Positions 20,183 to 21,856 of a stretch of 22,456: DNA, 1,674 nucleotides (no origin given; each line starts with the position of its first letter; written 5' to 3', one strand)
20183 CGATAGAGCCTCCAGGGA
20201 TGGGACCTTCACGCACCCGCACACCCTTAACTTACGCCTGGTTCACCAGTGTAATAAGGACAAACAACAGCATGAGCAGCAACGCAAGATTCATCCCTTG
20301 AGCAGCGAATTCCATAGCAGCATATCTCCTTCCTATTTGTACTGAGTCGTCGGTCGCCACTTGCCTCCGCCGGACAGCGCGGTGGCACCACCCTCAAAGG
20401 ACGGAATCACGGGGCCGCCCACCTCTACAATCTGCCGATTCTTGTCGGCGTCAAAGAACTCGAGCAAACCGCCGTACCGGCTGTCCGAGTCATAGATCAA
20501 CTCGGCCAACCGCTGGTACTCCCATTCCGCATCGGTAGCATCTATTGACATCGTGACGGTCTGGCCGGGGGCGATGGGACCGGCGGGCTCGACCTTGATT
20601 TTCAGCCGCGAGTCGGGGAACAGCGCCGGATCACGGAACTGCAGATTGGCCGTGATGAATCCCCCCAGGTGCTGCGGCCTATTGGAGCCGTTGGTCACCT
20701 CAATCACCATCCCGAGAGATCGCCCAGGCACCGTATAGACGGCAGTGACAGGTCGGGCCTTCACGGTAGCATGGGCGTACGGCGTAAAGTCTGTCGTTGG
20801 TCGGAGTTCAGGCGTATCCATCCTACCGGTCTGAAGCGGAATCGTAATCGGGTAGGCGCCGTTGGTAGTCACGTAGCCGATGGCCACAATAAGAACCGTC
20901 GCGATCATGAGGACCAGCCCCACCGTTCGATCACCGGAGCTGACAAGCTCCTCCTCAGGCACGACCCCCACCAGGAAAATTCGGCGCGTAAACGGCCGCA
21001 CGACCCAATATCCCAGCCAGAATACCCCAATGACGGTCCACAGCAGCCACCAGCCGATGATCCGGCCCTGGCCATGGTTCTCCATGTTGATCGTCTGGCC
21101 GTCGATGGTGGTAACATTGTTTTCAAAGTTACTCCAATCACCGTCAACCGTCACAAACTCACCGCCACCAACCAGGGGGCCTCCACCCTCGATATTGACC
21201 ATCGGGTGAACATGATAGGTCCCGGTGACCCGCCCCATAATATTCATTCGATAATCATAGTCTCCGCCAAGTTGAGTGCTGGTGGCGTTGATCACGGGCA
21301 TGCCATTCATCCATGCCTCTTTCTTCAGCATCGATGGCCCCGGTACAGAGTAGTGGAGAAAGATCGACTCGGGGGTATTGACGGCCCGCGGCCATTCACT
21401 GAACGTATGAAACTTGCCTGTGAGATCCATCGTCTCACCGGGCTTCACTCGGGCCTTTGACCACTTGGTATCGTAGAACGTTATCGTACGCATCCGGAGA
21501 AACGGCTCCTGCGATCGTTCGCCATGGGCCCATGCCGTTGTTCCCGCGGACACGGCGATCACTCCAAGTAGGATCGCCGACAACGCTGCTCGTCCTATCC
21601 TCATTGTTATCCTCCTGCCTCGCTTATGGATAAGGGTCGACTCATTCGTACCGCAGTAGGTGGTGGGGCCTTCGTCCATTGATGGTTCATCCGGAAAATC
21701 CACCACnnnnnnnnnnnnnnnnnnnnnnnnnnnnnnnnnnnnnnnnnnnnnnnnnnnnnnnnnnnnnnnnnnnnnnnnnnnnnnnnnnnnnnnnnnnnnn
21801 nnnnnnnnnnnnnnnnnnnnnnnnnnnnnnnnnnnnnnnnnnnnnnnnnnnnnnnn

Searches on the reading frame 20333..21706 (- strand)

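Call 10: search_protein_families(library=pfam, proteins=[window:20333-21706:-])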
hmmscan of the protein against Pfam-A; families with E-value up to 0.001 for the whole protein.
window:20333-21706:- (457 aa): 2 families
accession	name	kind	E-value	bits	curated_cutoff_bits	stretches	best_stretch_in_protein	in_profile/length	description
PF04744.17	Monooxygenase_B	-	5.6e-122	408.1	22.7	1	62-437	1-380/380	Monooxygenase subunit B protein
PF07732.21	Cu-oxidase_3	-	0.00078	20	21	0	128-171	59-103/119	Multicopper oxidase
